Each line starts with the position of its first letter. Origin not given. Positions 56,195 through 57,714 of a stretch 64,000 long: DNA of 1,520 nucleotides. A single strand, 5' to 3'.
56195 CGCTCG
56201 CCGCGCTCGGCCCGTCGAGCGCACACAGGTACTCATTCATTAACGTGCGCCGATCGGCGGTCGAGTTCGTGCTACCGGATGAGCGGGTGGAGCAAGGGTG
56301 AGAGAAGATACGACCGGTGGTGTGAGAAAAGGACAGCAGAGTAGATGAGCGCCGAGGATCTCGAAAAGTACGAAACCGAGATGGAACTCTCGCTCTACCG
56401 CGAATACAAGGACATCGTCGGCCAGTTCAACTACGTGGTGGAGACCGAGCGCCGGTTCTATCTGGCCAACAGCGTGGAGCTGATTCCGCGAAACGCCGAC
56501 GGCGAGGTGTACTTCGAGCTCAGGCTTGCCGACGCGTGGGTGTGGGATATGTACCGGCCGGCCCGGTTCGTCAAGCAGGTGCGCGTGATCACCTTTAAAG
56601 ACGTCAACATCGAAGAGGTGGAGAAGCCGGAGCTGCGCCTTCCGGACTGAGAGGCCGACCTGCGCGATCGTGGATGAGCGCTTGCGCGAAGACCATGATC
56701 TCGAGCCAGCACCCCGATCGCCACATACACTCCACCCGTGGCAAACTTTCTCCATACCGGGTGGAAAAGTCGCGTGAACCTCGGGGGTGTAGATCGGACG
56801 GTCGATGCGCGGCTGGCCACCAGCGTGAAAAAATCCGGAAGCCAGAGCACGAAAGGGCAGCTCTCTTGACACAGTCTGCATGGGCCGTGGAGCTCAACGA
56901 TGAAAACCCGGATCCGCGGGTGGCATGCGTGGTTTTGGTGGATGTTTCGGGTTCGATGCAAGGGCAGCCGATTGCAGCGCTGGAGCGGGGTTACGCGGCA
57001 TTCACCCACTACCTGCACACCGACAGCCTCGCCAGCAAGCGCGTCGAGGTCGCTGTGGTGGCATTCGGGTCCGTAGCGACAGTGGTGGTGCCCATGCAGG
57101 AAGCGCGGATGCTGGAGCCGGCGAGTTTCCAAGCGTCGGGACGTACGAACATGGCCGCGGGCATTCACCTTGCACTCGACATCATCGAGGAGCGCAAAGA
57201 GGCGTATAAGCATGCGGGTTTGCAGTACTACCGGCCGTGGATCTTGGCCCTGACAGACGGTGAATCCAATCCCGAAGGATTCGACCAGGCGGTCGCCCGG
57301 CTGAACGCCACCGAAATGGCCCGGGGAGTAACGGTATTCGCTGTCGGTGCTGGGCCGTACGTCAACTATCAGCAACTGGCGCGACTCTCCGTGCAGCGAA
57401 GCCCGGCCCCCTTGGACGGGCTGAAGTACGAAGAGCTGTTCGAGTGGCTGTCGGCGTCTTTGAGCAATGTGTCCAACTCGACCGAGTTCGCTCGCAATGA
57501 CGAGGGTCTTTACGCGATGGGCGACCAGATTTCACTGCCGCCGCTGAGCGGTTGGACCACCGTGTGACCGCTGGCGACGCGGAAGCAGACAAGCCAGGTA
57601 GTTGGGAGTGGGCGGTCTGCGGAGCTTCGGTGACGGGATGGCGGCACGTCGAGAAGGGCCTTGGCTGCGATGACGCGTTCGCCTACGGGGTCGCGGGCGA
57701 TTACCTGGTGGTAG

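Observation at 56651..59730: vWA / PP2C phosphatase / tail-anchored Ser/Thr kinase triad (TerY-P-like) inserted in the rnhB-yraN backbone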

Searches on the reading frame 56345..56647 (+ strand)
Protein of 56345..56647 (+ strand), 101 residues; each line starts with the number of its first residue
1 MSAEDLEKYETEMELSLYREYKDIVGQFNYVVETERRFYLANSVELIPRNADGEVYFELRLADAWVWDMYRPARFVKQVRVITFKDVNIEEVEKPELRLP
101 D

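Call 3: search_protein_families(library=pfam, proteins=[window:56345-56647:+], max_evalue=0.01)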
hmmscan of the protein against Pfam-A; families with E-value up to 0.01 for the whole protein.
window:56345-56647:+ (101 aa): 1 family
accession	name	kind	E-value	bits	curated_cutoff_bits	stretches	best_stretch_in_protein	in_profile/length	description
PF10611.14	DUF2469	-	1.6e-52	176.7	25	1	1-100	1-100/100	Protein of unknown function (DUF2469)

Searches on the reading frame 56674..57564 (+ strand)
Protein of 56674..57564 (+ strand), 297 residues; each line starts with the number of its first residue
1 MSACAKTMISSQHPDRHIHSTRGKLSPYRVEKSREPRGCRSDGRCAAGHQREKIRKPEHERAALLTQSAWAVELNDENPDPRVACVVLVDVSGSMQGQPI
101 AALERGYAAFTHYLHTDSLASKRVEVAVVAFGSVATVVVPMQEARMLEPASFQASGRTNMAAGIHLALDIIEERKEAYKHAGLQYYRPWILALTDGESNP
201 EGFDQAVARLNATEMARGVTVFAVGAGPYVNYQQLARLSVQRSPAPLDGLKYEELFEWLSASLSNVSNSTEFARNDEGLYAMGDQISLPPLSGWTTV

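Call 3: search_protein_families(library=pfam, proteins=[window:56674-57564:+], max_evalue=0.01)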
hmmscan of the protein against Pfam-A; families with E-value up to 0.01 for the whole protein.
window:56674-57564:+ (297 aa): 3 families
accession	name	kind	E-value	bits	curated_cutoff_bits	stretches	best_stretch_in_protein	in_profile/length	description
PF13519.12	VWA_2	-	1.6e-09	38.8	27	1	86-196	2-106/107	von Willebrand factor type A domain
PF00092.34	VWA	-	3.1e-09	37.8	23.8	1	86-239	3-151/174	von Willebrand factor type A domain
PF04285.18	DUF444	-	0.0038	16.8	27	1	76-174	238-327/418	Protein of unknown function (DUF444)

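Call 4: search_protein_families(library=padloc, proteins=[window:56674-57564:+], max_evalue=0.01)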
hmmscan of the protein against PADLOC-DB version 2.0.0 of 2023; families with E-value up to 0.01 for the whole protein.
window:56674-57564:+ (297 aa): 0 families

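Call 5: search_protein_families(library=ncbifam, proteins=[window:56674-57564:+], max_evalue=0.01)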
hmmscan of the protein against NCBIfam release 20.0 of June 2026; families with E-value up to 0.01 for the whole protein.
window:56674-57564:+ (297 aa): 2 families
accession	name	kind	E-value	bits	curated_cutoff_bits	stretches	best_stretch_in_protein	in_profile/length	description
TIGR02442.1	Cob-chelat-sub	hypoth_equivalog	1.2e-07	30.6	779.45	1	84-207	474-592/641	putative cobaltochelatase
TIGR00868.1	hCaCC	subfamily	0.0012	16.7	900.85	1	82-199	305-417/863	calcium-activated chloride channel protein 1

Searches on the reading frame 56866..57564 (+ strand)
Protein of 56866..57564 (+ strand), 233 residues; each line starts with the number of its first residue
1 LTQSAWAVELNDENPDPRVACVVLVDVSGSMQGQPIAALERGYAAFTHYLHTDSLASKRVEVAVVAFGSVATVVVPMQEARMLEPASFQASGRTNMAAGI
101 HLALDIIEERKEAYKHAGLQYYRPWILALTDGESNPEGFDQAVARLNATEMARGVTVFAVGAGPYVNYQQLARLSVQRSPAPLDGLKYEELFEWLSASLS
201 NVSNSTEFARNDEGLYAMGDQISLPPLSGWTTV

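Call 7: search_protein_families(library=padloc, proteins=[window:56866-57564:+], max_evalue=10)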
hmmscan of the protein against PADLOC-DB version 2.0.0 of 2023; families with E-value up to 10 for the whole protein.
window:56866-57564:+ (233 aa): 1 family
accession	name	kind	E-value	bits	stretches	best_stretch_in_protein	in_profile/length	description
PDLC02224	TerY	-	0.012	13.1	1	89-144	130-181/277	-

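Call 37: search_solved_structures(query=window:56866-57564:+, max_evalue=0.01)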
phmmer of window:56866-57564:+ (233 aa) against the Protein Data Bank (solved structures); distinct sequences matched with E-value up to 0.01: 0.

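Call 51: find_homologous_proteins(query=window:56866-57564:+, max_evalue=0.00001)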
Query window:56866-57564:+ (233 aa): 939 proteins with E <= 0.00001 among 1781 candidates; the best 120 are listed.
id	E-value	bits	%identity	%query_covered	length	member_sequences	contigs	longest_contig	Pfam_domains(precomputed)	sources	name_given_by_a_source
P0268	1.9e-143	494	96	100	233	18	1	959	PF00092.35,PF13519.13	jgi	jgi:uncharacterized protein YegL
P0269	4.4e-129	447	88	100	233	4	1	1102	PF00092.35,PF13519.13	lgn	-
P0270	7.6e-129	446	87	100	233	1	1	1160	PF00092.35,PF13519.13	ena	-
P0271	6.3e-128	443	86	100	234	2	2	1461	PF00092.35,PF13519.13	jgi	jgi:uncharacterized protein YegL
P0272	1.7e-127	442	86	100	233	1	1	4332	PF00092.35,PF13519.13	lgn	-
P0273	5.9e-127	440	85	100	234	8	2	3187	PF00092.35,PF13519.13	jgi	jgi:uncharacterized protein YegL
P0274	9.4e-127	439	86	100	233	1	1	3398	PF00092.35,PF13519.13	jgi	jgi:uncharacterized protein YegL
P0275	2.1e-125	435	87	98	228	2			PF00092.35,PF13519.13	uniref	uniref:vWA domain-containing protein n=1 Tax=Mycobacterium sp. 141 TaxID=1120797 RepID=UPI000372DE40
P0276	3.5e-125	434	84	100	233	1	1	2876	PF00092.35,PF13519.13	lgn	-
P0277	5.4e-125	433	87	97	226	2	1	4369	PF00092.35,PF13519.13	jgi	jgi:uncharacterized protein YegL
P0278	6.9e-125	433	85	100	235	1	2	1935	PF00092.35,PF13519.13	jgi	jgi:uncharacterized protein YegL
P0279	1.3e-124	432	84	100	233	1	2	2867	PF00092.35,PF13519.13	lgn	-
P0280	1.7e-124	432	84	100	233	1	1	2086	PF00092.35,PF13519.13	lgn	-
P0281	2.9e-123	428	83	100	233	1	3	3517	PF00092.35,PF13519.13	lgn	-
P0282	1.5e-122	425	82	100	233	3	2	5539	PF00092.35,PF13519.13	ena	-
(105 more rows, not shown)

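Call 73: find_encoding_contigs(protein=P0272, flank=5000, max_places=3)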
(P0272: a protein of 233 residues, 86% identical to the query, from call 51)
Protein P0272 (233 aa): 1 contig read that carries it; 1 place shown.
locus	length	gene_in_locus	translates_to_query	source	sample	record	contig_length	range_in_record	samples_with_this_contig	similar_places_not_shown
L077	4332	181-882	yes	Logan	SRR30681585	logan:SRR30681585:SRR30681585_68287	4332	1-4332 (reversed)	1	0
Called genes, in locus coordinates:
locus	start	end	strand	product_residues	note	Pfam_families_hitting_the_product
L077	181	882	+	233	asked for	PF00092:VWA, PF13519:VWA_2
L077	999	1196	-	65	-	-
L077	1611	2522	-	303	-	-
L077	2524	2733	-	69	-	-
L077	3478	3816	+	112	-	-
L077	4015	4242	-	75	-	PF13683:rve_3, PF13333:rve_2 (weak)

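Call 74: find_encoding_contigs(protein=P0277, flank=5000, max_places=3)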
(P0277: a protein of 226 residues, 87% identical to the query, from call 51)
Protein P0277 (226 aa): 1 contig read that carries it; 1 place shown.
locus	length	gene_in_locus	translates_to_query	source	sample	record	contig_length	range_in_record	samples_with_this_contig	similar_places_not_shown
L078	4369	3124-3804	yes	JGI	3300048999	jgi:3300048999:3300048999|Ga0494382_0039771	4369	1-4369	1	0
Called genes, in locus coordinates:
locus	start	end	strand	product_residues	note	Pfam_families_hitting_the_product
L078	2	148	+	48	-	?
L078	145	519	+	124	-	PF01883:FeS_assembly_P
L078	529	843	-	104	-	PF14230:DUF4333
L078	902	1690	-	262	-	-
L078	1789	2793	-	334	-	-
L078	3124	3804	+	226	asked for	PF00092:VWA, PF13519:VWA_2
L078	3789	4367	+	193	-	?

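Call 75: predict_structure(alignment_id=A4)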
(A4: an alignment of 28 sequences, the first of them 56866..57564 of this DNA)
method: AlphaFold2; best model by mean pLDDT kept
length: 233 residues; sequences in the alignment: 28
mean_pLDDT: 59.8   pTM: 0.65
mean pLDDT of the five models: 59.8, 59.4, 57.3, 55.5, 54.6
residues with pLDDT >= 90: 7; 70-90: 67; 50-70: 79; < 50: 80
segments of 3 or more residues with pLDDT < 50: 1-17, 54-57, 70-78, 80-91, 200-233
pLDDT, mean of each block of 10 residues (from residue 1): 24 46 63 53 59 53 62 44 46 70 80 69 75 74 89 80 78 84 59 54 37 43 41 34
secondary structure, 60 per line:
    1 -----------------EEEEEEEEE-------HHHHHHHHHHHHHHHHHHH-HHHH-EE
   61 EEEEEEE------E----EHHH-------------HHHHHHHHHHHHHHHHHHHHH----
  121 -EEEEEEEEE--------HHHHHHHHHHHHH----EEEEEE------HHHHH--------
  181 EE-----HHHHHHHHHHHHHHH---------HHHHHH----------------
elements in order: E18-26 H34-52 H54-57 E59-67 H96-116 E122-130 H139-151 E156-161 H168-172 H188-202 H212-217

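Call 77: search_dna_similar(query=window:56866-57564:+, collection=plasmids, mode=protein, max_evalue=0.00001, max_rows=40, rows=spread)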
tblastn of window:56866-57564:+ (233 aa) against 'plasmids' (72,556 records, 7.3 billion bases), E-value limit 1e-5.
Records with a match: 1948; places in all: 1952; records where one place covers at least 80% of the query: 1764.
Best place of each record, by identity: <60% 1948.
By first word of the organism name: Klebsiella 669; Escherichia 429; Salmonella 348; Enterobacter 342; Citrobacter 63; Leclercia 14; Raoultella 9; Pseudomonas 8; Rhizobium 8; Sinorhizobium 7; and 31 more.
By predicted mobility (MOB-suite, as given by PLSDB): conjugative 1479; non-mobilizable 436; mobilizable 33.
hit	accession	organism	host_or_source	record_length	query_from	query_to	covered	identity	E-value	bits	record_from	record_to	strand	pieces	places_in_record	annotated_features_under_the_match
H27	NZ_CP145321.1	Rhodococcus ruber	-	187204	10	232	96%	57.6%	2e-69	237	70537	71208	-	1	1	VWA domain-containing protein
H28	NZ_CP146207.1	Sinorhizobium meliloti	-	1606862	13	190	76%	33.7%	1e-23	105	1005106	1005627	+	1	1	none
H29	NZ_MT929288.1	Escherichia coli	-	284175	18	212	84%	28.3%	4e-8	61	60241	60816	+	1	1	VWA domain-containing protein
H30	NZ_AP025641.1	Citrobacter koseri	-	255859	18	212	84%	27.8%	8e-8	59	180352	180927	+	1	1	VWA domain-containing protein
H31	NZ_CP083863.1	Enterobacter kobei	Homo sapiens,sputum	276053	18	212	84%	27.8%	8e-8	59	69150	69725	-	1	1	VWA domain-containing protein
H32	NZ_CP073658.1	Klebsiella quasipneumoniae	Homo sapiens,mixed culture,blood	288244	18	212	84%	27.8%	8e-8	59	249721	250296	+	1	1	VWA domain-containing protein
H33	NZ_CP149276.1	Salmonella enterica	Homo sapiens,single cell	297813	18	212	84%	27.8%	8e-8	59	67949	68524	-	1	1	VWA domain-containing protein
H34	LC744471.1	Escherichia coli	-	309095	18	212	84%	27.8%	8e-8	59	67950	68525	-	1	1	tellurium resistance protein TerY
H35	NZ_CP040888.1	Leclercia adecarboxylata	Homo sapiens,cell culture,stool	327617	18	212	84%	27.8%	8e-8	59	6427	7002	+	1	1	VWA domain-containing protein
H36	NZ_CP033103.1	Enterobacter hormaechei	Homo sapiens,feces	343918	18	212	84%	27.8%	8e-8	59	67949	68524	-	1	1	VWA domain-containing protein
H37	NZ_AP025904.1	Enterobacter hormaechei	Homo sapiens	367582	18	212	84%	27.8%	8e-8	59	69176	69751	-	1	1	VWA domain-containing protein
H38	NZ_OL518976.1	Leclercia sp. 29361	-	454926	18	212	84%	27.8%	8e-8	59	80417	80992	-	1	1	VWA domain-containing protein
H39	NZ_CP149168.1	Salmonella enterica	Pig,single cell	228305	18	212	84%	27.8%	2e-7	59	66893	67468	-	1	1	VWA domain-containing protein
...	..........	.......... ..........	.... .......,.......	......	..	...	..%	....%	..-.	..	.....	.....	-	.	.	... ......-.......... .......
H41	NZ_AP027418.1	Escherichia coli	Sus scrofa,cell culture,feces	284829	18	212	84%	27.8%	2e-7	59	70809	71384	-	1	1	VWA domain-containing protein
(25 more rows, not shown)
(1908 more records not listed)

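Call 78: fold_search(model_id=the predicted structure, library=pdb)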
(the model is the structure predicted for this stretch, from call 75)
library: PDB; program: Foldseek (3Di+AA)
matches with E <= 10: 993; with E <= 0.001: 123
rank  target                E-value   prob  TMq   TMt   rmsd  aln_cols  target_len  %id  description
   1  7n1o                  6.8e-08  1.00  0.53  0.49   5.1       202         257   18  The von Willebrand factor A domain of human capillary morphogenesis gene II, flexibly fused to the 1TEL crystallization  (released 2021-06-09)
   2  9ykb_A                1.6e-07  1.00  0.54  0.50   4.8       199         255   20  The von Willebrand factor A domain of human capillary morphogenesis gene II, fused to the 1TEL crystallization chapero (released 2025-10-22)
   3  9doc                  2.8e-07  1.00  0.48  0.44   5.5       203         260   18  The von Willebrand factor A domain of human capillary morphogenesis gene II, flexibly fused to the 1TEL crystallization  (released 2024-11-06)
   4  8zmn                  3.0e-07  1.00  0.52  0.64   4.4       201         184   19  Crystal structure of ANTXR1 (released 2024-06-26)
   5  6fpy_A                3.0e-07  1.00  0.53  0.23   5.7       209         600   17  Inter-alpha-inhibitor heavy chain 1, wild type (released 2019-02-27)
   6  6fpy_B                3.9e-07  1.00  0.53  0.23   5.2       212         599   17  Inter-alpha-inhibitor heavy chain 1, wild type (released 2019-02-27)
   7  8ft6                  4.4e-07  1.00  0.52  0.48   4.8       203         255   20  The von Willebrand factor A domain of human capillary morphogenesis gene II, flexibly fused to the 1TEL crystallization  (released 2023-03-22)
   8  6fpz_A                5.0e-07  1.00  0.53  0.23   5.2       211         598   16  Inter-alpha-inhibitor heavy chain 1, D298A (released 2019-02-27)
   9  9ykb_B                5.6e-07  1.00  0.54  0.50   4.9       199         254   19  The von Willebrand factor A domain of human capillary morphogenesis gene II, fused to the 1TEL crystallization chapero (released 2025-10-22)
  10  4cn9_A                6.0e-07  1.00  0.49  0.31   5.2       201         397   16  structure of proximal thread matrix protein 1 (PTMP1) from the mussel byssus with zinc occupied MIDAS motif (released 2014-03-12)
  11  6cx1_E                8.2e-07  1.00  0.48  0.60   5.7       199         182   21  Cryo-EM structure of Seneca Valley Virus-Anthrax Toxin Receptor 1 complex (released 2018-10-31)
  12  4cn8                  8.7e-07  1.00  0.45  0.29   5.8       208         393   17  Structure of proximal thread matrix protein 1 (PTMP1) from the mussel byssus (released 2014-03-12)
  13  4cnb_A                9.9e-07  1.00  0.47  0.31   5.6       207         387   17  Structure of proximal thread matrix protein 1 (PTMP1) from the mussel byssus - Crystal form 2 (released 2014-03-12)
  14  9qpy_E                1.1e-06  1.00  0.56  0.29   4.2       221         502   18  Structure of the Complement classical and lectin pathway C3 convertase (released 2025-12-24)
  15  4cn9_B                1.4e-06  1.00  0.51  0.32   5.2       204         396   15  structure of proximal thread matrix protein 1 (PTMP1) from the mussel byssus with zinc occupied MIDAS motif (released 2014-03-12)
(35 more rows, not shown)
